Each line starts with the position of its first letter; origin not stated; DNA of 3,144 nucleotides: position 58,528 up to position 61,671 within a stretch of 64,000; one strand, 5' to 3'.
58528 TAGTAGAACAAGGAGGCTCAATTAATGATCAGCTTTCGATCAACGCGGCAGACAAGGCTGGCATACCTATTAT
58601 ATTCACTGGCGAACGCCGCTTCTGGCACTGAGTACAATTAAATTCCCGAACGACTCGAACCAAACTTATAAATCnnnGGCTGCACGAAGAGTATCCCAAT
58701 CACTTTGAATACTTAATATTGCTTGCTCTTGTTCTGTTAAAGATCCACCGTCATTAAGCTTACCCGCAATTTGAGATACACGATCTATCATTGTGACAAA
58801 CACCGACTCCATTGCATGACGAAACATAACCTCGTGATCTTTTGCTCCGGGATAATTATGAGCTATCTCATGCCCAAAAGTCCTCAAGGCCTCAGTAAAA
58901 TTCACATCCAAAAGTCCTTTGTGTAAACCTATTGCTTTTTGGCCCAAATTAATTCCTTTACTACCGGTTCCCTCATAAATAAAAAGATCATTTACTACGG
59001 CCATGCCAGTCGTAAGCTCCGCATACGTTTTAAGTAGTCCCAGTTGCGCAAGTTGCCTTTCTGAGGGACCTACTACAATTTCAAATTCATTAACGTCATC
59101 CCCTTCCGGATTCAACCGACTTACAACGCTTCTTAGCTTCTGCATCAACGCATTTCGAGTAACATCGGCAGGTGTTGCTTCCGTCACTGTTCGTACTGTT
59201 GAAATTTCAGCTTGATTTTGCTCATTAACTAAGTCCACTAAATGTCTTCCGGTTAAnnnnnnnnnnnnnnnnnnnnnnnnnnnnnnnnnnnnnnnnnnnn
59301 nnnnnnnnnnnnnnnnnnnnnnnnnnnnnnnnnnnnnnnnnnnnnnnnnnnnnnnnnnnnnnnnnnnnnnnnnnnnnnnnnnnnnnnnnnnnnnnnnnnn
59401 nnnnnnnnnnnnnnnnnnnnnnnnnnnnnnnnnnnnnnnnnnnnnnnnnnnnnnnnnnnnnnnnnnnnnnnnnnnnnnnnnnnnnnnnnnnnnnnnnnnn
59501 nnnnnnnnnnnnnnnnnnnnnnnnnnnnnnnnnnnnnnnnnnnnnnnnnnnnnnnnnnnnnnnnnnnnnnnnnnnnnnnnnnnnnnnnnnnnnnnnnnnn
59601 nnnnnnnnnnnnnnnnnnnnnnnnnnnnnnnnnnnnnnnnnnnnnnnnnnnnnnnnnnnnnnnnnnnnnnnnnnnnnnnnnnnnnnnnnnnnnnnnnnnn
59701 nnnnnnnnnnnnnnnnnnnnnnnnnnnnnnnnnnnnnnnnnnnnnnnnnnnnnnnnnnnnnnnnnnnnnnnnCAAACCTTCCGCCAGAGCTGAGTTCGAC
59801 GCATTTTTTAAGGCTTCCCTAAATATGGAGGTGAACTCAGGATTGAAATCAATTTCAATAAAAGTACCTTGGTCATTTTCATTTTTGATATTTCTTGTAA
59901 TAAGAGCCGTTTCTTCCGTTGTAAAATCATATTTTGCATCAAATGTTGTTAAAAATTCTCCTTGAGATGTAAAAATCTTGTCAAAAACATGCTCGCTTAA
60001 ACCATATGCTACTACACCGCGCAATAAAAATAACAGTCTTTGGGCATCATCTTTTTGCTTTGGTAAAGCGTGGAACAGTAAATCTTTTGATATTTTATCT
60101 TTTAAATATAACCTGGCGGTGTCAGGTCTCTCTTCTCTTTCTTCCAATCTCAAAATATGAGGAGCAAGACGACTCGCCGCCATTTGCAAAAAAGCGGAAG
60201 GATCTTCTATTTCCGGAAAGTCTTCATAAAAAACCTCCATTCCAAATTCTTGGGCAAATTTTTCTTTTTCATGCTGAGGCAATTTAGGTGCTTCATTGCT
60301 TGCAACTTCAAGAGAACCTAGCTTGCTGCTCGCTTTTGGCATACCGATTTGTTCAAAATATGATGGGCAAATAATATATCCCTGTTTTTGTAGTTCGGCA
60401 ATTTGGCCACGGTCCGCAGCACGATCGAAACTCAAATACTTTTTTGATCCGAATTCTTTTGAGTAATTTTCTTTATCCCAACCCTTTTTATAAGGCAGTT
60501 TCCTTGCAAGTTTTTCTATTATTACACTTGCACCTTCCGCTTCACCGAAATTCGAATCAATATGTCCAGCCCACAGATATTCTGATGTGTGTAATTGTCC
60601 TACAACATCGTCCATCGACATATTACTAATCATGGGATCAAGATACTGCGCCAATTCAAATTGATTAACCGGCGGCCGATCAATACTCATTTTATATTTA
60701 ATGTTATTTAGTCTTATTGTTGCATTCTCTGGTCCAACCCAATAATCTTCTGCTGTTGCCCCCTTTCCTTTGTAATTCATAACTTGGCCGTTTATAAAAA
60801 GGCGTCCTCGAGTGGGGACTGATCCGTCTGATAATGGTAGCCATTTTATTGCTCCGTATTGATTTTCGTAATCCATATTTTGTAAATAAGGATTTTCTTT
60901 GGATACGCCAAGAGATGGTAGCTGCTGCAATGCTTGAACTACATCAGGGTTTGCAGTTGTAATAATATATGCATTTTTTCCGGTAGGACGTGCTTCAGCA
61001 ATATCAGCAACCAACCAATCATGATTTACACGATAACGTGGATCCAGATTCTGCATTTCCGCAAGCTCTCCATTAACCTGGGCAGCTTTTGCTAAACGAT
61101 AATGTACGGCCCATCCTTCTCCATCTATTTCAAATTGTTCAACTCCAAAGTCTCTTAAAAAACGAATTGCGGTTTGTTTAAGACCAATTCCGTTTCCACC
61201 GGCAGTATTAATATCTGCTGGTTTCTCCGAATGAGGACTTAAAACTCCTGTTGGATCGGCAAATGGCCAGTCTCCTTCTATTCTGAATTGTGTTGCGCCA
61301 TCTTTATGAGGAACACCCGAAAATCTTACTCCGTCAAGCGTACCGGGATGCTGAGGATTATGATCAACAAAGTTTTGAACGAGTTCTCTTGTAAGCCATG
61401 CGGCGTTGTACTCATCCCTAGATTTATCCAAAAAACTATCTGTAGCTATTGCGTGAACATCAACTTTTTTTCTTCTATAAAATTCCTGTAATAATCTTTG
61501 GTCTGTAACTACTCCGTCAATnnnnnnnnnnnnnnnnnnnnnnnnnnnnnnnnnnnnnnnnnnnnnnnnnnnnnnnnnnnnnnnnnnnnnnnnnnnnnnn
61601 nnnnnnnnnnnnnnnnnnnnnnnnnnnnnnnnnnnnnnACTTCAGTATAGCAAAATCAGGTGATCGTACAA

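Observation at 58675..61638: Orphan 987-aa GHKL-like / HExxH protein with locally raised GC, wedged between carB and purH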

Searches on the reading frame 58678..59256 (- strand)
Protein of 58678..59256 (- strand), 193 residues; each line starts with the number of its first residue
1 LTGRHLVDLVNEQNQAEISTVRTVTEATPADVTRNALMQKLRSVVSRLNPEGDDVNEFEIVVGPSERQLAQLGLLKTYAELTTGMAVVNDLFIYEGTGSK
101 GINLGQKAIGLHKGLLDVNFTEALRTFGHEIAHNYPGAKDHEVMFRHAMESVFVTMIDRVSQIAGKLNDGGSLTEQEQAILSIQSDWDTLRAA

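Call 54: search_solved_structures(query=A4, max_evalue=10, show_alignments=4)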
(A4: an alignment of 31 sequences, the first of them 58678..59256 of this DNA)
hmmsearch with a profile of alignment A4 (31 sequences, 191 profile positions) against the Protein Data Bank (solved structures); distinct sequences matched with E-value up to 10: 16.
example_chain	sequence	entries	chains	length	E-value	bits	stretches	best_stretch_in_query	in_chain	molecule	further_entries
5jig_A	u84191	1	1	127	0.0012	21.3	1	100-153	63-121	Ubiquitin and WLM domain-containing metalloprotease SPCC1442.07c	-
4jiu_A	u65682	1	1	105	0.002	20.6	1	108-166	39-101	Proabylysin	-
5xbn_A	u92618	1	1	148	0.0083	18.6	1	121-153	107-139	Wss1p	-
5ln5_A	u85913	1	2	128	0.023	17.2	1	100-154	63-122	Ubiquitin and WLM domain-containing metalloprotease SPCC1442.07c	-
5xbv_A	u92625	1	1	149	0.14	14.6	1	121-153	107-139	Wss1p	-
1wni_A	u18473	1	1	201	0.26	13.7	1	122-142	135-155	Trimerelysin II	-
6x5x_A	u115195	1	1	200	0.35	13.3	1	124-145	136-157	Snake venom metalloproteinase BmooMP-I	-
3k7l_A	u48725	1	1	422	0.38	13.2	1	124-145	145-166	Atragin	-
1kug_A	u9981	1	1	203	0.51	12.8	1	122-142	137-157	metalloproteinase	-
1kuf_A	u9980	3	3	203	0.57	12.6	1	122-142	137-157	metalloproteinase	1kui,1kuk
4j4m_A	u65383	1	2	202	0.62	12.5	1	119-141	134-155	zinc-dependent metalloproteinase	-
7z5u_A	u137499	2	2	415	0.81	12.1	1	131-185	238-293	Collagenase ColG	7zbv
2e3x_A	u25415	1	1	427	0.98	11.8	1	107-142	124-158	Coagulation factor X-activating enzyme heavy chain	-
3gbo_A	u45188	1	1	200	1.6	11.1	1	123-148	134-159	Zinc metalloproteinase BmooMPalfa-I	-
1v9d_A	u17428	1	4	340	2.6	10.4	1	13-94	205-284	Diaphanous protein homolog 1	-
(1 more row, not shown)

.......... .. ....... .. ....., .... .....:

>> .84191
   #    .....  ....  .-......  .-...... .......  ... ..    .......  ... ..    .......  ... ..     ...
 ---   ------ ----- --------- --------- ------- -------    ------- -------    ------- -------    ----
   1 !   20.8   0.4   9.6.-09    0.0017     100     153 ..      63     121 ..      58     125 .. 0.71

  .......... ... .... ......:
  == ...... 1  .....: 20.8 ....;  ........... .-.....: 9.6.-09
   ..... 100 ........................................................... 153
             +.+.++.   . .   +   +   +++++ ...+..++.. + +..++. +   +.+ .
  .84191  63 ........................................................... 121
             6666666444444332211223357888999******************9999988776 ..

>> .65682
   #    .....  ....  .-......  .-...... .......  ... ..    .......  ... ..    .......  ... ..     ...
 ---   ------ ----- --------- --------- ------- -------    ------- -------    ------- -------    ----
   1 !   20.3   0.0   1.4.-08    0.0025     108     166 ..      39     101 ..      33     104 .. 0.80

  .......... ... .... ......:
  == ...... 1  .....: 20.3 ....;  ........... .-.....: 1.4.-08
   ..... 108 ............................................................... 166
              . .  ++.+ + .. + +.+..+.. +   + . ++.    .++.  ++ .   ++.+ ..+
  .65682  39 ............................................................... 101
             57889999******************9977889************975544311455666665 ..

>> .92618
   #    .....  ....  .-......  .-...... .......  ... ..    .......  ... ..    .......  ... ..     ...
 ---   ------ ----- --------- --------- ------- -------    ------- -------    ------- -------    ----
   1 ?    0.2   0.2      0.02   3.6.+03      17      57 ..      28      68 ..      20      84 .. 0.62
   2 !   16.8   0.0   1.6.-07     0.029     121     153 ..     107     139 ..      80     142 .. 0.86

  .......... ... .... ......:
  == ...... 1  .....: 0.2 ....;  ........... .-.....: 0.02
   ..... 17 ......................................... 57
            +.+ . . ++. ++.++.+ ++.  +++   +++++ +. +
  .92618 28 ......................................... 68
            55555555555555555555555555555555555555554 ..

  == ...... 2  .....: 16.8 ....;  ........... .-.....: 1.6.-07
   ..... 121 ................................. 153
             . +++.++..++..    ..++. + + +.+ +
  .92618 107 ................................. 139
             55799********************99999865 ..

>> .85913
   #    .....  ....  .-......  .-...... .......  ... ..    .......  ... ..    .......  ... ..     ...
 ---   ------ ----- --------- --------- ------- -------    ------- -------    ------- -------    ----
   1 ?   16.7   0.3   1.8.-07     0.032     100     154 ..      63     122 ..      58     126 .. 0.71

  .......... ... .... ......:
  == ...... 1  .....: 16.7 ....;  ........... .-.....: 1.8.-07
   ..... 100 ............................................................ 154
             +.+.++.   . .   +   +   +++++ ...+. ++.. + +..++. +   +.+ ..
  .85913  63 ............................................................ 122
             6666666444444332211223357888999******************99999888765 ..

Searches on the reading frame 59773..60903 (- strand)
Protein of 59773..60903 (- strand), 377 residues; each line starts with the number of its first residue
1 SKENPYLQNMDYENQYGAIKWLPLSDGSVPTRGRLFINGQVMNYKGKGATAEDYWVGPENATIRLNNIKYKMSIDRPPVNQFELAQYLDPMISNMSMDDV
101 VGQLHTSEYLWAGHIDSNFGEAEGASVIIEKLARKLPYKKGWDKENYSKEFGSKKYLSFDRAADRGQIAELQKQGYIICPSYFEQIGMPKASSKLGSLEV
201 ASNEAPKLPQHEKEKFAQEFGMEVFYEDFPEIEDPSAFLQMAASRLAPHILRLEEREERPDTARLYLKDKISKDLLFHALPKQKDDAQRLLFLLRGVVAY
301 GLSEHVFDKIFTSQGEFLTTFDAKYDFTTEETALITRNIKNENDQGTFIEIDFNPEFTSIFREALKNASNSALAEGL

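Call 84: predict_structure(alignment_id=A5)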
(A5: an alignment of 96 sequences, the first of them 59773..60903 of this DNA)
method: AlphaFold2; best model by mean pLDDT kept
length: 377 residues; sequences in the alignment: 96
mean_pLDDT: 94.4   pTM: 0.75
mean pLDDT of the five models: 94.4, 94.3, 94.1, 94.0, 93.7
residues with pLDDT >= 90: 332; 70-90: 37; 50-70: 6; < 50: 2
segments of 3 or more residues with pLDDT < 50: none
pLDDT, mean of each block of 10 residues (from residue 1): 88 98 92 96 94 93 96 91 97 98 98 85 96 98 97 97 93 98 97 91 84 94 97 97 97 95 97 95 96 98 98 97 97 97 96 97 92 59
secondary structure, 60 per line:
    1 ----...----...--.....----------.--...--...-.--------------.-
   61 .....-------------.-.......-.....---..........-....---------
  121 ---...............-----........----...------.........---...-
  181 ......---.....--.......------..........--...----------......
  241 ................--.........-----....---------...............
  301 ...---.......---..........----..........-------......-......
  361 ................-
elements in order: E12-14 E17-21 E35-37 E40-42 E61-65 H81-87 H89-93 H97-106 H108-111 H124-138 H144-151 E156-158 H165-173 E177-179 H181-186 H191-194 H197-203 H210-219 E222-224 H235-249 E250-256 E259-267 H273-276 H286-303 E307-313 E317-326 E331-340 E348-353 H355-376

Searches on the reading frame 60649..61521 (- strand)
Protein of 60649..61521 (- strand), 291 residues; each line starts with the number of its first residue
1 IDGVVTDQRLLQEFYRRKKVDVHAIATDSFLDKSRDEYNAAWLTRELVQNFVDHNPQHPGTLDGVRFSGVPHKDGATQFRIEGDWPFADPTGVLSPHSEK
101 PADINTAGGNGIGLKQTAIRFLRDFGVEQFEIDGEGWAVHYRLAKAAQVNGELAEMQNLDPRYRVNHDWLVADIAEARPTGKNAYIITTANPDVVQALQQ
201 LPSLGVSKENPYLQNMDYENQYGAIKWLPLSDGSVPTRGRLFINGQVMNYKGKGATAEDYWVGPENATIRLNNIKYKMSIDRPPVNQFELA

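Call 53: search_solved_structures(query=A3, max_evalue=10, show_alignments=4)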
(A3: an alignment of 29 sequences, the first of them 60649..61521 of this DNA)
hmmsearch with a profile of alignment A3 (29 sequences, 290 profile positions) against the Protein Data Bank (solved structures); distinct sequences matched with E-value up to 10: 1.
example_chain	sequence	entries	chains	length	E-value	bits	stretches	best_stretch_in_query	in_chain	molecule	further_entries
1rqc_A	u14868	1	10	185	1.1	11.6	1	190-248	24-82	formylmethionine deformylase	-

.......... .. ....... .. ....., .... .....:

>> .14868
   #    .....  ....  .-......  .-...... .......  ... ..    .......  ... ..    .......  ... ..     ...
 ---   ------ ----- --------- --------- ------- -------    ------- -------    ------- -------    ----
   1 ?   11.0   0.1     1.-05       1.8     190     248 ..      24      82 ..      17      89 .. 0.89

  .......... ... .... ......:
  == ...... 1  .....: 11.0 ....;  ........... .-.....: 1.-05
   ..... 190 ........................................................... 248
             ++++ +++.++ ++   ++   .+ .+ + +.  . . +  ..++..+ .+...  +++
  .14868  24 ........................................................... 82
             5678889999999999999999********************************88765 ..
